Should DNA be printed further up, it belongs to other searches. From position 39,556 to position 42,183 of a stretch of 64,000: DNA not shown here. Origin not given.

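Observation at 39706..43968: NuoE-NuoF fusion plus a NuoG-like Fe-S protein carrying two cyclic-nucleotide-binding domains, with no catalytic partner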

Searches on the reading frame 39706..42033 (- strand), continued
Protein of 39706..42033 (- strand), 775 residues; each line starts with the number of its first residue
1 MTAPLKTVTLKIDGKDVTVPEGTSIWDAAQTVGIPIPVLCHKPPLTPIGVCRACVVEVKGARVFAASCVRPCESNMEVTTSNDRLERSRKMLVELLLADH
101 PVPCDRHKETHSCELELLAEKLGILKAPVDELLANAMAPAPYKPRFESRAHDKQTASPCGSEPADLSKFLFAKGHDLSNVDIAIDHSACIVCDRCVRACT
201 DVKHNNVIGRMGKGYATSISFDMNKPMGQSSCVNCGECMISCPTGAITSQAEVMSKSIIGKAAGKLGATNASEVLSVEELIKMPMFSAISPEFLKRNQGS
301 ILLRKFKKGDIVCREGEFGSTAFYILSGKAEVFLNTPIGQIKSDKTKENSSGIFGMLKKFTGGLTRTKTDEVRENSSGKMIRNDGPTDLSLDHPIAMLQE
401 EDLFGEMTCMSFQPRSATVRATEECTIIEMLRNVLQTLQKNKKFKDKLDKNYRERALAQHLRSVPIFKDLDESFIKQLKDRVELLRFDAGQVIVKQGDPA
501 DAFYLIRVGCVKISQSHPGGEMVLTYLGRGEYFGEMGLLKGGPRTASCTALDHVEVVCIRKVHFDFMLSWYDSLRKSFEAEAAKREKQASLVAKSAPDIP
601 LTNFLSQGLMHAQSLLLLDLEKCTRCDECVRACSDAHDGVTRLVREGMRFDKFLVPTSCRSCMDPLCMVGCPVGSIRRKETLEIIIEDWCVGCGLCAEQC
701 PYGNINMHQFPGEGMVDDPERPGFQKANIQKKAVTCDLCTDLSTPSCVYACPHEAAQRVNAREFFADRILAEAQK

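Call 66: find_encoding_contigs(protein=P0007, flank=8000, max_places=1)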
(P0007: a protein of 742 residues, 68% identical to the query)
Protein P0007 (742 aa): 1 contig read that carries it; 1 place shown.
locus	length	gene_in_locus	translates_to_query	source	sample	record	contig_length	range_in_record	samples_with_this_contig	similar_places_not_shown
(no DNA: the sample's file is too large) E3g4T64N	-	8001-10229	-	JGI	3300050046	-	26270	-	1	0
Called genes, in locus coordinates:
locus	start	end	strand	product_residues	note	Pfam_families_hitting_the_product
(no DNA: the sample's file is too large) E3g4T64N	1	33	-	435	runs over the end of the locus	PF07732:Cu-oxidase_3, PF07731:Cu-oxidase_2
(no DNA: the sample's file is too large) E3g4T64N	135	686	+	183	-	-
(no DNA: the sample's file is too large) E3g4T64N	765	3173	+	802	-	-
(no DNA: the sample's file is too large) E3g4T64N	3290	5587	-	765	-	-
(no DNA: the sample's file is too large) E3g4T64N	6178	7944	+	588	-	PF01257:2Fe-2S_thioredx, PF01512:Complex1_51K, PF10531:SLBB, PF22461:SLBB_2 (weak), PF10589:NADH_4Fe-4S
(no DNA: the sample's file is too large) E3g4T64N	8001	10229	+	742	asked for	PF13510:Fer2_4, PF12838:Fer4_7 (weak), PF13187:Fer4_9 (weak), PF22117:Fer4_Nqo3 (weak), PF00037:Fer4 (weak), PF00027:cNMP_binding, PF00037:Fer4 (weak), PF12838:Fer4_7 (weak), +7 more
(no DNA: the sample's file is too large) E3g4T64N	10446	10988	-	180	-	-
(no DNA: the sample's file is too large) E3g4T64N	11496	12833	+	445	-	PF03781:FGE-sulfatase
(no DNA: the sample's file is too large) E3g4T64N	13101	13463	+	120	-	-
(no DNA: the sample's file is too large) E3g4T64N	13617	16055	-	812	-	PF00403:HMA, PF00122:E1-E2_ATPase, PF00702:Hydrolase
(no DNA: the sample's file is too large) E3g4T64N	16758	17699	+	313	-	PF01636:APH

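Call 68: find_homologous_proteins(query=A3, max_evalue=0.00001)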
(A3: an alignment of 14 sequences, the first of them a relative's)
Query A3 (14 sequences) (303 aa, profile of the alignment): 1092 proteins with E <= 0.00001 among 8000 candidates; the best 120 are listed.
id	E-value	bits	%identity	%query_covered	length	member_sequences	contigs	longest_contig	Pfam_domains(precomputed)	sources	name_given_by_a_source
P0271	2.4e-153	528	42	100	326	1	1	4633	-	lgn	-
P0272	2.3e-152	525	42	99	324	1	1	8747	-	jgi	jgi:hypothetical protein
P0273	2.9e-152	524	41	100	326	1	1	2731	-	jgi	jgi:hypothetical protein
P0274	4.5e-151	520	40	100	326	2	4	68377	-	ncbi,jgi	jgi:hypothetical protein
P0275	2.0e-150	518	43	100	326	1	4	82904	-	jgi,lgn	jgi:hypothetical protein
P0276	3.5e-150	518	41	99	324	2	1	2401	-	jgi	jgi:hypothetical protein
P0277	3.9e-150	517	42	100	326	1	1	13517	-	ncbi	-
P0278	3.9e-150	517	42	100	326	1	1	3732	-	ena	-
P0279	4.2e-150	517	42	100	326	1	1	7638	-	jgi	-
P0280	1.4e-149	516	43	100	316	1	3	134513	-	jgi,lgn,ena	-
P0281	1.8e-149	515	43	100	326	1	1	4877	-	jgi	jgi:hypothetical protein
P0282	3.7e-149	514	40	99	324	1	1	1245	-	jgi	jgi:hypothetical protein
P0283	3.8e-149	514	40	99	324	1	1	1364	-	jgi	jgi:hypothetical protein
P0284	5.2e-149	514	43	100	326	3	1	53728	-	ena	-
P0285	5.5e-149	514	41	100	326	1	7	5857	-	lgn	-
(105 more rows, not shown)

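Call 77: predict_structure(alignment_id=A5)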
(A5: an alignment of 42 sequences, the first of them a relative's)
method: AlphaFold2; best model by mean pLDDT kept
length: 306 residues; sequences in the alignment: 42
mean_pLDDT: 71.7   pTM: 0.57
mean pLDDT of the five models: 71.7, 71.2, 68.2, 66.6, 63.9
residues with pLDDT >= 90: 19; 70-90: 149; 50-70: 117; < 50: 21
segments of 3 or more residues with pLDDT < 50: 1-3, 64-71, 138-141
pLDDT, mean of each block of 10 residues (from residue 1): 54 72 70 59 66 68 47 55 60 51 72 80 71 56 66 88 87 73 58 63 88 89 73 87 88 90 85 80 82 77 66
secondary structure, 60 per line:
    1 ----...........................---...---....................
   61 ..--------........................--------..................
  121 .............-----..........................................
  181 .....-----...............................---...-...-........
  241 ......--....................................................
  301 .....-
elements in order: H5-31 H41-62 H71-94 H103-133 H139-185 H191-221 H233-246 H249-305

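Call 79: fold_search(model_id=the predicted structure, library=pdb)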
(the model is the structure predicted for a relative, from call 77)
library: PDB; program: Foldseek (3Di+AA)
matches with E <= 10: 287; with E <= 0.001: 0
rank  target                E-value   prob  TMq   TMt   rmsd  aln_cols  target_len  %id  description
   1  2yfa_A                1.7e-01  0.94  0.32  0.38   9.5       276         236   12  X-ray structure of McpS ligand binding domain in complex with malate (released 2012-04-18)
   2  2yfb_B                2.5e-01  0.77  0.28  0.32  10.7       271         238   12  X-ray structure of McpS ligand binding domain in complex with succinate (released 2012-04-18)
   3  3i9w                  2.6e-01  0.91  0.36  0.39   9.2       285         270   11  Crystal structure of the E. coli histidine kinase sensor TorS sensor domain (released 2009-10-06)
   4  7aam_A                3.6e-01  0.28  0.18  0.19  22.9       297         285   10  Crystal structure of the F-BAR domain of PSTIPIP1 bound to the CTH domain of the phosphatase LYP (released 2022-02-23)
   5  2yfb_A                3.9e-01  0.87  0.32  0.39  10.1       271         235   11  X-ray structure of McpS ligand binding domain in complex with succinate (released 2012-04-18)
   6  2yfa_B                4.1e-01  0.66  0.27  0.33  10.9       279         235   12  X-ray structure of McpS ligand binding domain in complex with malate (released 2012-04-18)
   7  8wdf                  4.1e-01  0.63  0.27  0.30  10.2       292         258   11  Chemoreceptor PilJ from Pseudomonas aeruginosa PA14 (released 2024-07-24)
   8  5c1f_A                4.3e-01  0.15  0.14  0.15  23.5       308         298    9  Structure of the Imp2 F-BAR domain (released 2016-01-27)
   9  7zjr                  5.5e-01  0.80  0.33  0.37   9.7       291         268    8  X-ray structure of the periplasmic region of PilJ from P. aeruginosa (released 2022-04-27)
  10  7aan_B                5.8e-01  0.41  0.23  0.24  21.0       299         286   11  Crystal structure of the F-BAR domain of PSTIPIP1 (released 2022-02-23)
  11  7aam_B                6.6e-01  0.18  0.17  0.17  22.9       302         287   10  Crystal structure of the F-BAR domain of PSTIPIP1 bound to the CTH domain of the phosphatase LYP (released 2022-02-23)
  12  4wpe                  7.2e-01  0.16  0.17  0.18  20.7       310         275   10  Crystal Structure of Hof1p F-BAR domain (released 2014-12-24)
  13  3o1i_B                7.9e-01  0.82  0.38  0.41   8.5       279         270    9  Crystal Structure of the TorS sensor domain - TorT complex in the absence of ligand (released 2011-12-21)
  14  2efl                  7.9e-01  0.20  0.20  0.21  23.5       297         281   11  Crystal structure of the EFC domain of formin-binding protein 17 (released 2007-05-29)
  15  3o1i_A                8.6e-01  0.84  0.40  0.44   8.3       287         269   10  Crystal Structure of the TorS sensor domain - TorT complex in the absence of ligand (released 2011-12-21)
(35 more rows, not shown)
